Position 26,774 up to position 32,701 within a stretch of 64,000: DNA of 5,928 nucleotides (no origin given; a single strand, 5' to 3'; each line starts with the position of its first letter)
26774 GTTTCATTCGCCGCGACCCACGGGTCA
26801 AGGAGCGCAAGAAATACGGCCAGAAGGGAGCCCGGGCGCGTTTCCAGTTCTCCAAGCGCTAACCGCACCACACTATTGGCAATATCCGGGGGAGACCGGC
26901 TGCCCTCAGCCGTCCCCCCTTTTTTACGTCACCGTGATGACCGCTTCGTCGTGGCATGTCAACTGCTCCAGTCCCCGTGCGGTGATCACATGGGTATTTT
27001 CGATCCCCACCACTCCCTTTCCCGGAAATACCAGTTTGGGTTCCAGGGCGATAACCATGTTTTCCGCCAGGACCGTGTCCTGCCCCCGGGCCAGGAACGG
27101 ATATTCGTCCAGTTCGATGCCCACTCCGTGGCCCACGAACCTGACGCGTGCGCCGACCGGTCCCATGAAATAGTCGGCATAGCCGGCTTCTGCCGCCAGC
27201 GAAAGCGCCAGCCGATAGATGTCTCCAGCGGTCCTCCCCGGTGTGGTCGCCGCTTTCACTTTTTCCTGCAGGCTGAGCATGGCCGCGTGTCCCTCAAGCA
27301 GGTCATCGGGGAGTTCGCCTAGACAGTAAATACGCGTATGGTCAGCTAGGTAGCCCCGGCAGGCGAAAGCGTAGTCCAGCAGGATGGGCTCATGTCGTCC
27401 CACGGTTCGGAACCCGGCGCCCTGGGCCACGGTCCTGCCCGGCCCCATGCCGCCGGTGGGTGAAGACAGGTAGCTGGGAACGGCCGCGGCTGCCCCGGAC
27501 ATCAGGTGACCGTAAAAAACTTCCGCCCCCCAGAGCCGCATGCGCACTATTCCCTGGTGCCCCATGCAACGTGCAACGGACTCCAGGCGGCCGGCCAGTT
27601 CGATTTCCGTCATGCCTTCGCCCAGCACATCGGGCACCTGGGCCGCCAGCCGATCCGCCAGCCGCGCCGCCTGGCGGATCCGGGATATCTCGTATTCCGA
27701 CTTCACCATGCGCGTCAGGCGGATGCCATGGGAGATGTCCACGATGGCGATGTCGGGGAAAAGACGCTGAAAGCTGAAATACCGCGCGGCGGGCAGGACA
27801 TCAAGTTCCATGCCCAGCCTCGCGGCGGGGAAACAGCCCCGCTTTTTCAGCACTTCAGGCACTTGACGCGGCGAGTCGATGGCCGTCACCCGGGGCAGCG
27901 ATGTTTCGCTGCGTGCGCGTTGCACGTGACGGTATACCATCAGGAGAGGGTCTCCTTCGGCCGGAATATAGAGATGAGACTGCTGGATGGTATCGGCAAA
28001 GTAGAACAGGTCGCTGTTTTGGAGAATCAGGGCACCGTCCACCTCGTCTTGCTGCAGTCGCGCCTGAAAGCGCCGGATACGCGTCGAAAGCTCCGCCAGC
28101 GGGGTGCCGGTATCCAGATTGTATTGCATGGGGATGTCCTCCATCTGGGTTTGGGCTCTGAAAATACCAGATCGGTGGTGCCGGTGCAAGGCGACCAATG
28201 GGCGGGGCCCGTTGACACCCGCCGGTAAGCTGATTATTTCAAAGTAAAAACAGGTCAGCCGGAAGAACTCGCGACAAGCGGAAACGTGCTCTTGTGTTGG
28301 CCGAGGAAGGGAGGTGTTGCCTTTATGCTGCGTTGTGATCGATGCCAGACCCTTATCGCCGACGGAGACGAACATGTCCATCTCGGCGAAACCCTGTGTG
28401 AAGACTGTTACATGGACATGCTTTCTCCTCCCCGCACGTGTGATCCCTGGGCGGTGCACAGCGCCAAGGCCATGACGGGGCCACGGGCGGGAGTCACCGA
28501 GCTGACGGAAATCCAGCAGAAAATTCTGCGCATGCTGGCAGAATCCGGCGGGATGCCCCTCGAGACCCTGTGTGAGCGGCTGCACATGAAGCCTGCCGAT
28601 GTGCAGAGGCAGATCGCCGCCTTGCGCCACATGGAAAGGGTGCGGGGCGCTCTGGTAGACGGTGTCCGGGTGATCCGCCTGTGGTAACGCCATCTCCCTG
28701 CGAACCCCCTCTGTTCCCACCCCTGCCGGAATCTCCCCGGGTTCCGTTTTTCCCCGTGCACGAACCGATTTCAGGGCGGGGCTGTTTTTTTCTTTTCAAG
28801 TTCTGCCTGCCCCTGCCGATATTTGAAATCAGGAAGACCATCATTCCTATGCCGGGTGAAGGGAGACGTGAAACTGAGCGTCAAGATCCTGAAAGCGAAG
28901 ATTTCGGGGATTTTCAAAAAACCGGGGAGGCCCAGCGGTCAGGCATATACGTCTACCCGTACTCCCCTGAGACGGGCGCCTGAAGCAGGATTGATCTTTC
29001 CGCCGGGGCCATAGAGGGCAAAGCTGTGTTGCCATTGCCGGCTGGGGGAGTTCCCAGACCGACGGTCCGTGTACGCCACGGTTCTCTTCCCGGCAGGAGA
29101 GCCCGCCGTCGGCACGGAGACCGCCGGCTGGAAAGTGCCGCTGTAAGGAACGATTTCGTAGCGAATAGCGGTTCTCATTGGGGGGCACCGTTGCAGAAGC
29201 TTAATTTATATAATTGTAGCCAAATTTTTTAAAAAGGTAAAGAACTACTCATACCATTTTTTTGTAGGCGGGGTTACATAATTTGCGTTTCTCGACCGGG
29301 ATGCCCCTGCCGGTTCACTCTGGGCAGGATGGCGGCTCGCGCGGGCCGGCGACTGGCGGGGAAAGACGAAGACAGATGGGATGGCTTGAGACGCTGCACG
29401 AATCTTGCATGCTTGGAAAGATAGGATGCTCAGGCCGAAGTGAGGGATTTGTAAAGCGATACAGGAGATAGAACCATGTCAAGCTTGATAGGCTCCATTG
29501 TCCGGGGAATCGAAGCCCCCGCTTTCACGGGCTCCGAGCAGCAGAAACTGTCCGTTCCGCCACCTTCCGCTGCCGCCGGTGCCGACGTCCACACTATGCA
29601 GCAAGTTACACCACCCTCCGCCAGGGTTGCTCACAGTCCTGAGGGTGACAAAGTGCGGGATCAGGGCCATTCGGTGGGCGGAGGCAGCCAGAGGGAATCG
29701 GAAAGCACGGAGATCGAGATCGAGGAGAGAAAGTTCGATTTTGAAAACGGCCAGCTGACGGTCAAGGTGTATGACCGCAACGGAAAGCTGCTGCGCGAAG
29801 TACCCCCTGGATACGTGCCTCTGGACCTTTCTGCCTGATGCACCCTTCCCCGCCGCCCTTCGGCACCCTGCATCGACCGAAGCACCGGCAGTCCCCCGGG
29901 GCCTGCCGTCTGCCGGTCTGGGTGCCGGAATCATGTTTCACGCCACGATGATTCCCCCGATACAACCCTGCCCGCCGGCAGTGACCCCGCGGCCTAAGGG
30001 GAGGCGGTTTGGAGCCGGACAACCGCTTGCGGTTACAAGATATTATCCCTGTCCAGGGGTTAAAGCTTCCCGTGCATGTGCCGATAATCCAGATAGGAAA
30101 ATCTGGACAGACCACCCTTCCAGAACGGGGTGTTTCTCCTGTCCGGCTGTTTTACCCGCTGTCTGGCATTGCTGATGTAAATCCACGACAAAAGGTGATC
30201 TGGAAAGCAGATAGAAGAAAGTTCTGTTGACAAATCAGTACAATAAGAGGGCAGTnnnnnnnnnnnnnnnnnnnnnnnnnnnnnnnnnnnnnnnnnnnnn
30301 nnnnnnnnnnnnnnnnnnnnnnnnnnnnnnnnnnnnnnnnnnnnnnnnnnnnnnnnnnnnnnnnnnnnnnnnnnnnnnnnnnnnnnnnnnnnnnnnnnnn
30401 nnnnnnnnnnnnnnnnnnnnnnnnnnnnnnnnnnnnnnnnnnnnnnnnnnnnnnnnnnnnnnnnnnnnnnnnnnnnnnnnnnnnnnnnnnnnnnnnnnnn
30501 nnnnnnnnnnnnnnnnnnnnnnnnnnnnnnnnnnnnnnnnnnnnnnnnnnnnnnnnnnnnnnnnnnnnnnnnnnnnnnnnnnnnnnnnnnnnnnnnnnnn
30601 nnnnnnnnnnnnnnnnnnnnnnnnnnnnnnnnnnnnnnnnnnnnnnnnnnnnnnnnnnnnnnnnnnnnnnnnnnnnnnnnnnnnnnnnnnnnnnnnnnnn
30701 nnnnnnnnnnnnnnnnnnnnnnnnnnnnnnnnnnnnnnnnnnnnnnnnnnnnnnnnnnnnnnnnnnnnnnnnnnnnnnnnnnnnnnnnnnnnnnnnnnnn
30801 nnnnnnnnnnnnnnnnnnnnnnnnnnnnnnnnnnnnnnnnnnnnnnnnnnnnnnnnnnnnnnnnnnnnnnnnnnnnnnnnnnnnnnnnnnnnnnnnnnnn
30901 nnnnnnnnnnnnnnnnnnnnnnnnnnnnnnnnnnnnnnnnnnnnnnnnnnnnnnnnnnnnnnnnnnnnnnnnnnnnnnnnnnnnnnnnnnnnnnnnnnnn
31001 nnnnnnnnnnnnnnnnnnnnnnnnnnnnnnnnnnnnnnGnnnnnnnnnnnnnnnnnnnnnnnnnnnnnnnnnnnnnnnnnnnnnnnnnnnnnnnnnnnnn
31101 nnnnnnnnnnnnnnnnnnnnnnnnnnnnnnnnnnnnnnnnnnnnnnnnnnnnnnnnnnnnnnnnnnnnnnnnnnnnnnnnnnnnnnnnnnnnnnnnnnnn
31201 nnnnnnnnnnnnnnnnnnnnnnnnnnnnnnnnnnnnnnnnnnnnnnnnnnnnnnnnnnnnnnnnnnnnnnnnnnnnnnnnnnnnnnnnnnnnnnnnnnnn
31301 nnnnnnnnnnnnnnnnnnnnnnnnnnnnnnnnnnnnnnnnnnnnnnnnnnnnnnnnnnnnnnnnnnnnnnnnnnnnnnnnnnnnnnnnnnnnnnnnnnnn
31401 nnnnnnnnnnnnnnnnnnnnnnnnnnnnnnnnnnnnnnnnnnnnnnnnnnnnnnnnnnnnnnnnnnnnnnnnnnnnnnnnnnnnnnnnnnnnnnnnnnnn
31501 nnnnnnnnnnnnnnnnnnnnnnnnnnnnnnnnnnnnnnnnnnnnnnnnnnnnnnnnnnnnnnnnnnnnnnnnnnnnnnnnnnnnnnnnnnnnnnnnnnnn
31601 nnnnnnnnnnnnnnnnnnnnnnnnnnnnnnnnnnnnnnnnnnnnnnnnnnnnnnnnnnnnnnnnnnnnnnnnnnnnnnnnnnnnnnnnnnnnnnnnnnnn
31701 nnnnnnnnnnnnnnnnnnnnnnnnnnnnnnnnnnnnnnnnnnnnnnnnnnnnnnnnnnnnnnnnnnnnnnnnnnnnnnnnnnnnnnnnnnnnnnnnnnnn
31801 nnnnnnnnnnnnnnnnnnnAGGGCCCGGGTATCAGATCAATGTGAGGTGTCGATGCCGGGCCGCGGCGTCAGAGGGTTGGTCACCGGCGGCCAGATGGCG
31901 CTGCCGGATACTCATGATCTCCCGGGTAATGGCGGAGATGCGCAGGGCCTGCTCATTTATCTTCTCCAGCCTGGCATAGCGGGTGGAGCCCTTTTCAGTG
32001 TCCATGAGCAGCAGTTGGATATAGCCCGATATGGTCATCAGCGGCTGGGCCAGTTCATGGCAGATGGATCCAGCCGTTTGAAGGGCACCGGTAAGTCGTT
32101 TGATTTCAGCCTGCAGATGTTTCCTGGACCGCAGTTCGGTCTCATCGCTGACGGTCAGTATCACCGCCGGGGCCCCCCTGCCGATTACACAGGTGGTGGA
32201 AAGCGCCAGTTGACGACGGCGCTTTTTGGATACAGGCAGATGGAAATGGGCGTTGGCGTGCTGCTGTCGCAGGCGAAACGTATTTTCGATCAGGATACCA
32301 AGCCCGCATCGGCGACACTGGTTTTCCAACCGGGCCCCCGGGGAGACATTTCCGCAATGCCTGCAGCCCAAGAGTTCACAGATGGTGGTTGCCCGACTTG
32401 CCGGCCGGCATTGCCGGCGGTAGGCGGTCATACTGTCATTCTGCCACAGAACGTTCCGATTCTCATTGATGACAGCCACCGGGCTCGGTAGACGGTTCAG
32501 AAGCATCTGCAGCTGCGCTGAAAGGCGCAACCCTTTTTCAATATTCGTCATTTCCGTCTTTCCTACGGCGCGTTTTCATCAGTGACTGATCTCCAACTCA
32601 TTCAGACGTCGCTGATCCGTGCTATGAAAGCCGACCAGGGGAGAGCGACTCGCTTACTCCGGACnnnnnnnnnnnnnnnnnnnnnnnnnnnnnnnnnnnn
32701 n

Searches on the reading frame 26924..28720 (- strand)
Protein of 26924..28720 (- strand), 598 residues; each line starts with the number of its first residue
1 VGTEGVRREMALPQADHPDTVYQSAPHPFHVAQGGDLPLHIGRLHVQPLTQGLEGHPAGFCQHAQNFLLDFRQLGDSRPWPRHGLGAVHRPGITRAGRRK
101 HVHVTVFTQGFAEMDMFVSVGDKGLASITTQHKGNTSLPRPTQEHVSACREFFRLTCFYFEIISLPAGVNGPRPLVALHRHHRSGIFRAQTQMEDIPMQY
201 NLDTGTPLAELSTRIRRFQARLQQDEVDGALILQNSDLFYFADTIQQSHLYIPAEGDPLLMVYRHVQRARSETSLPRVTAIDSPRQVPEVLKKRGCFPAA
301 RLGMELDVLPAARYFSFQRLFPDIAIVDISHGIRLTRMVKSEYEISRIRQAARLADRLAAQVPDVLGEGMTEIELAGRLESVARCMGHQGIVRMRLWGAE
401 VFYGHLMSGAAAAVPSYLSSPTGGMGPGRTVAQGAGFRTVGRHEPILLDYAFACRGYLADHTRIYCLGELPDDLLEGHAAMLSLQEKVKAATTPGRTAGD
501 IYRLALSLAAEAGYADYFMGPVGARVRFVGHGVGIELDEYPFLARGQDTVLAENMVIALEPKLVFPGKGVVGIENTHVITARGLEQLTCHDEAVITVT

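Call 41: search_protein_families(library=pfam, proteins=[window:26924-28720:-], max_evalue=0.00001)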
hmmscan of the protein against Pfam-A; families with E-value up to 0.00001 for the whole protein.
window:26924-28720:- (598 aa): 2 families
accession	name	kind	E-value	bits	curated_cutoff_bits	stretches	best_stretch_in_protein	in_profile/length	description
PF00557.29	Peptidase_M24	-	4.1e-38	131.7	23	1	347-581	2-208/208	Metallopeptidase family M24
PF01321.24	Creatinase_N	-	3.4e-18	66.8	22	1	214-339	1-128/128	Creatinase/Prolidase N-terminal domain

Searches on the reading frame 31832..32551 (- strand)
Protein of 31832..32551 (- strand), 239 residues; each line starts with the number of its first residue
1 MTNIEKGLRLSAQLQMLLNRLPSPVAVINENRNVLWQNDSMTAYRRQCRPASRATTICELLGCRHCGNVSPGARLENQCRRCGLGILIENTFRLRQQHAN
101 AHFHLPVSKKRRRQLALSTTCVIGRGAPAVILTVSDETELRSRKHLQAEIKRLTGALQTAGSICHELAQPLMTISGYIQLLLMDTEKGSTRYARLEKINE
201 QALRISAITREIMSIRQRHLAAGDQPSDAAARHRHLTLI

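Call 41: search_protein_families(library=pfam, proteins=[window:31832-32551:-], max_evalue=0.00001)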
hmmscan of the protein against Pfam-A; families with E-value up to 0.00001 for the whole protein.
window:31832-32551:- (239 aa): 1 family
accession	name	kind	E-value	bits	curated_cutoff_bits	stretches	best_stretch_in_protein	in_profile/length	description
PF00512.31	HisKA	-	5e-08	33.3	26.9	1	160-213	6-58/66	His Kinase A (phospho-acceptor) domain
